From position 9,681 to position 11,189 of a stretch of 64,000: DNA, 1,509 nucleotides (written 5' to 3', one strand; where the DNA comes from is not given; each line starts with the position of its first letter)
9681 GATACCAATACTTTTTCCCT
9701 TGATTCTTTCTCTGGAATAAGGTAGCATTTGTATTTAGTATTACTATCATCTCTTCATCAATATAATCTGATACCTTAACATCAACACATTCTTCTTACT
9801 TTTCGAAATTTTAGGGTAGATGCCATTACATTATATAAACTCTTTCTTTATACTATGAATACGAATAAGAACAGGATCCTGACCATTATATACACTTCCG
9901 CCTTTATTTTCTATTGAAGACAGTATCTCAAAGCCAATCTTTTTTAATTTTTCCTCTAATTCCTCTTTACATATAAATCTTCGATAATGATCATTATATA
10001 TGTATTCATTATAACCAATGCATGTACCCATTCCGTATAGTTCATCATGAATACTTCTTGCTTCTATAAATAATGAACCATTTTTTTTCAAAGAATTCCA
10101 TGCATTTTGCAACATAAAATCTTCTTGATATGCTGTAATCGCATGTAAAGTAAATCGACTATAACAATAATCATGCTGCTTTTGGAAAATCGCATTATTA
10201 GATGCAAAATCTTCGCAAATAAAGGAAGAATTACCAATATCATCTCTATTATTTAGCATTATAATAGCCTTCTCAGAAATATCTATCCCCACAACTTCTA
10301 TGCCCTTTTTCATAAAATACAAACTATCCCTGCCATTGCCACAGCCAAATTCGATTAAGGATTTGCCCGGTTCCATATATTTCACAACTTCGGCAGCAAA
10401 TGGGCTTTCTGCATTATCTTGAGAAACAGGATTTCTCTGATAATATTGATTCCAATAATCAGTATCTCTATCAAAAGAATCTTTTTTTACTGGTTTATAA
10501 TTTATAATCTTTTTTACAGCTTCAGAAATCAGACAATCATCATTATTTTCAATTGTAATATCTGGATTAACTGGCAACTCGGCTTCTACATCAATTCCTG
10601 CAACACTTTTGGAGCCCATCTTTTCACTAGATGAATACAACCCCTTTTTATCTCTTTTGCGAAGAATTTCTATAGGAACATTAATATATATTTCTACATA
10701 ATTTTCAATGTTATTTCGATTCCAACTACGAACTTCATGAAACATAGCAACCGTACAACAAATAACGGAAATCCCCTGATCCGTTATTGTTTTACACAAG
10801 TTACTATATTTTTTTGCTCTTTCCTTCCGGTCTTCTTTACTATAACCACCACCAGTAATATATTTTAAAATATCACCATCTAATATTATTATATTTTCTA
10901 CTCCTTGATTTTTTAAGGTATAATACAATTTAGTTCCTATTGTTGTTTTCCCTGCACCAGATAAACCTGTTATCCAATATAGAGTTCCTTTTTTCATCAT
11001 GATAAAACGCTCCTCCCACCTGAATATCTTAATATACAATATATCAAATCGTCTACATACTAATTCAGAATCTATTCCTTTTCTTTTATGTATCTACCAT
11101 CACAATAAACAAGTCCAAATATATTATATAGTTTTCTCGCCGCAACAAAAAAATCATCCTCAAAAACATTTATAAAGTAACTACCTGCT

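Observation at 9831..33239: AT-rich 23-kb glycopolymer locus predicted to make a sulfated, ribitol-phosphate-containing polymer with a 4-amino-sugar branch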

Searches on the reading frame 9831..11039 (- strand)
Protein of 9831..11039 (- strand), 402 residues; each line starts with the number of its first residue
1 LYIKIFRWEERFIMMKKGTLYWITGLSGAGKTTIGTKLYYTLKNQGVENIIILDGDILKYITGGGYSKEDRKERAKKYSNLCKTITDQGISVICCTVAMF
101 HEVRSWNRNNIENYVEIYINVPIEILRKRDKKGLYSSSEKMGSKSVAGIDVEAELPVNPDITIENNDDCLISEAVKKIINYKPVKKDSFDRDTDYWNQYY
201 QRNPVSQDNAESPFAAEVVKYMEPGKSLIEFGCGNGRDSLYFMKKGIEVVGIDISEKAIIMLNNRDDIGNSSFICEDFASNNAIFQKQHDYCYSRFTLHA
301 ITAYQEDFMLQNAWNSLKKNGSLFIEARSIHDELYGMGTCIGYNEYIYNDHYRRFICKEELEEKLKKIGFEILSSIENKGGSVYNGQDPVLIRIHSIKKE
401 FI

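Call 3: search_protein_families(library=pfam, proteins=[window:9831-11039:-], max_evalue=0.01)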
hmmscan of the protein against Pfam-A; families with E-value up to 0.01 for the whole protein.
window:9831-11039:- (402 aa): 12 families
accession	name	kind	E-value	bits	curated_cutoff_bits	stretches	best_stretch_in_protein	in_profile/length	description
PF01583.26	APS_kinase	-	4.2e-31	108.5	21.1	1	18-163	2-151/152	Adenylylsulphate kinase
PF03848.20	TehB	-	1.1e-11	45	20.4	1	191-352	4-160/193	Tellurite resistance protein TehB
PF13649.12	Methyltransf_25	-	1.8e-10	41.8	27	1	230-321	3-97/97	Methyltransferase domain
PF13489.12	Methyltransf_23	-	4e-10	40.1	27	1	220-374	18-163/164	Methyltransferase domain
PF08241.18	Methyltransf_11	-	1e-09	39.3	21.2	1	230-325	2-95/95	Methyltransferase domain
PF13847.12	Methyltransf_31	-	1.3e-09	38.3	27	1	224-335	3-119/145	Methyltransferase domain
PF08242.18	Methyltransf_12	-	1.5e-09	38.9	30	1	229-323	1-98/98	Methyltransferase domain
PF05724.17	TPMT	-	1.4e-05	25.4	26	1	192-298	2-109/218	Thiopurine S-methyltransferase (TPMT)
PF13238.12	AAA_18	-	0.0012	19.7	29.4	1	23-140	3-118/128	AAA domain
PF02353.26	CMAS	-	0.0031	17.3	27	1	221-267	59-106/273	Mycolic acid cyclopropane synthetase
PF03266.21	NTPase_1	-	0.0051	17.1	23.9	0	22-48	3-29/168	NTPase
PF08433.16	KTI12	-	0.0093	15.9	22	0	22-130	5-116/271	Chromatin associated protein KTI12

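Call 9: search_protein_families(library=ncbifam, proteins=[window:9831-11039:-], max_evalue=0.01)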
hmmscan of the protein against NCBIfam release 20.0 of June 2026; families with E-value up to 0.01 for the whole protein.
window:9831-11039:- (402 aa): 29 families (the best 25 are shown)
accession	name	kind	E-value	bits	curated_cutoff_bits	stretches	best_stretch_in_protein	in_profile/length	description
NF004041.0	PRK05541.1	subfamily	1.3e-47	162.1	127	1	14-180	3-168/176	adenylyl-sulfate kinase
NF002059.0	PRK00889.1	subfamily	1.1e-34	119.6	244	1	14-180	1-167/177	adenylyl-sulfate kinase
TIGR00455.1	apsK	equivalog_domain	1.4e-34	119.4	138.7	1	11-181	11-183/184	adenylyl-sulfate kinase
NF004040.0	PRK05537.1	equivalog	1.1e-31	110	669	1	15-181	393-563/572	bifunctional sulfate adenylyltransferase/adenylylsulfate kinase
NF004035.0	PRK05506.1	subfamily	2.8e-28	98.6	715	1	13-181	455-625/632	bifunctional sulfate adenylyltransferase subunit 1/adenylylsulfate kinase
NF003013.0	PRK03846.1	subfamily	5.9e-28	97.9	163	1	15-181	25-193/202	adenylyl-sulfate kinase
NF045649.1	2X_seleno_MduS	exception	1.8e-16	60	380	1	194-374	9-194/338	methyltransferase domain-containing selenoprotein MduS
TIGR00477.1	tehB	equivalog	5.1e-11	42.3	219.5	1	189-333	45-183/238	tellurite resistance methyltransferase TehB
NF008992.0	PRK12335.1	equivalog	6.5e-11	41.9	303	1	194-325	99-223/289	SAM-dependent methyltransferase TehB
NF043040.1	corrin_prot_MT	hypoth_equivalog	1.3e-10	41.1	180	1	216-327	32-149/216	corrinoid protein-associated methyltransferase CpaM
NF008405.0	PRK11207.1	equivalog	1.1e-09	38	218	1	216-323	23-130/198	tellurite resistance methyltransferase TehB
TIGR02072.1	BioC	equivalog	1.8e-07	31.2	184.95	1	205-384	14-185/244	malonyl-ACP O-methyltransferase BioC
TIGR01983.1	UbiG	equivalog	3.2e-07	29.9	102.95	1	220-374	49-204/228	bifunctional 2-polyprenyl-6-hydroxyphenol methylase/3-demethylubiquinol 3-O-methyltransferase UbiG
TIGR02021.1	BchM-ChlM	equivalog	6.9e-06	25.6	158.9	1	224-282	54-116/218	magnesium protoporphyrin IX methyltransferase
NF009733.0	PRK13256.1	equivalog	8e-06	25.8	429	1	194-269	10-88/226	thiopurine S-methyltransferase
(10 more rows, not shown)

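Call 11: find_encoding_contigs(protein=window:9831-11039:-, flank=10000, max_places=6)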
Protein window:9831-11039:- (402 aa): no gene with exactly this product is on record in the collection.

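Call 17: search_solved_structures(query=window:9831-11000:-, max_evalue=0.001, show_alignments=2)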
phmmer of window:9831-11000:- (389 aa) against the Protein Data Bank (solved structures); distinct sequences matched with E-value up to 0.001: 41.
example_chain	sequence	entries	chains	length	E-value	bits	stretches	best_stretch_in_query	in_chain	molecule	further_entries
5cb6_A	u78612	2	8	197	2.4e-25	92.6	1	1-165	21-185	Probable adenylyl-sulfate kinase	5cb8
7yq0_A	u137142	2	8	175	7.4e-25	90.9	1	7-166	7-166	Adenylyl-sulfate kinase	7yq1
8a8h_A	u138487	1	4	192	4.4e-24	88.4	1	3-166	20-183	APS kinase from Methanothermococcus thermolithotrophicus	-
2yvu_A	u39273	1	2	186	2.8e-21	79.2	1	2-155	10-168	Probable adenylyl-sulfate kinase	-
3cr7_A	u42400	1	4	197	1.7e-20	76.6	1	4-172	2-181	Adenylyl-sulfate kinase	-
1d6j_A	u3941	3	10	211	1.8e-20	76.5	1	3-172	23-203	ADENOSINE-5'PHOSPHOSULFATE KINASE | Adenylylsulfate kinase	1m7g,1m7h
2gks_A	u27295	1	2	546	2.1e-20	76.3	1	3-178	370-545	Bifunctional SAT/APS kinase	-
2pey_A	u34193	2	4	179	2.4e-20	76.1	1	4-167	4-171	Bifunctional 3'-phosphoadenosine 5'-phosphosulfate synthetase 1 (PAPS synthetase 1) (PAPSS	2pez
2ofx_A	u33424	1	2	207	5.2e-20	75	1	4-167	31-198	Bifunctional 3'-phosphoadenosine 5'-phosphosulfate synthetase 1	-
2ofw_A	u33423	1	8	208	5.3e-20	75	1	4-167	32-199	APS kinase domain of the PAPS synthetase 1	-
8i1m_A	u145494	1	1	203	1.3e-19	73.7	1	4-167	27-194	PAPSS1 protein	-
1x6v_B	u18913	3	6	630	2.5e-19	72.7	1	4-169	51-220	Bifunctional 3'-phosphoadenosine 5'-phosphosulfate synthetase 1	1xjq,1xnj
3uie_A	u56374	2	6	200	9.6e-19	70.8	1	3-169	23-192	Adenylyl-sulfate kinase 1, chloroplastic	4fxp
23vk_A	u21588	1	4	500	6.2e-18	68.2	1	3-168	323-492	adenylyl-sulfate kinase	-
8i1n_A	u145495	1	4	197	5.6e-17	65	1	4-166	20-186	Bifunctional 3'-phosphoadenosine 5'-phosphosulfate synthase 2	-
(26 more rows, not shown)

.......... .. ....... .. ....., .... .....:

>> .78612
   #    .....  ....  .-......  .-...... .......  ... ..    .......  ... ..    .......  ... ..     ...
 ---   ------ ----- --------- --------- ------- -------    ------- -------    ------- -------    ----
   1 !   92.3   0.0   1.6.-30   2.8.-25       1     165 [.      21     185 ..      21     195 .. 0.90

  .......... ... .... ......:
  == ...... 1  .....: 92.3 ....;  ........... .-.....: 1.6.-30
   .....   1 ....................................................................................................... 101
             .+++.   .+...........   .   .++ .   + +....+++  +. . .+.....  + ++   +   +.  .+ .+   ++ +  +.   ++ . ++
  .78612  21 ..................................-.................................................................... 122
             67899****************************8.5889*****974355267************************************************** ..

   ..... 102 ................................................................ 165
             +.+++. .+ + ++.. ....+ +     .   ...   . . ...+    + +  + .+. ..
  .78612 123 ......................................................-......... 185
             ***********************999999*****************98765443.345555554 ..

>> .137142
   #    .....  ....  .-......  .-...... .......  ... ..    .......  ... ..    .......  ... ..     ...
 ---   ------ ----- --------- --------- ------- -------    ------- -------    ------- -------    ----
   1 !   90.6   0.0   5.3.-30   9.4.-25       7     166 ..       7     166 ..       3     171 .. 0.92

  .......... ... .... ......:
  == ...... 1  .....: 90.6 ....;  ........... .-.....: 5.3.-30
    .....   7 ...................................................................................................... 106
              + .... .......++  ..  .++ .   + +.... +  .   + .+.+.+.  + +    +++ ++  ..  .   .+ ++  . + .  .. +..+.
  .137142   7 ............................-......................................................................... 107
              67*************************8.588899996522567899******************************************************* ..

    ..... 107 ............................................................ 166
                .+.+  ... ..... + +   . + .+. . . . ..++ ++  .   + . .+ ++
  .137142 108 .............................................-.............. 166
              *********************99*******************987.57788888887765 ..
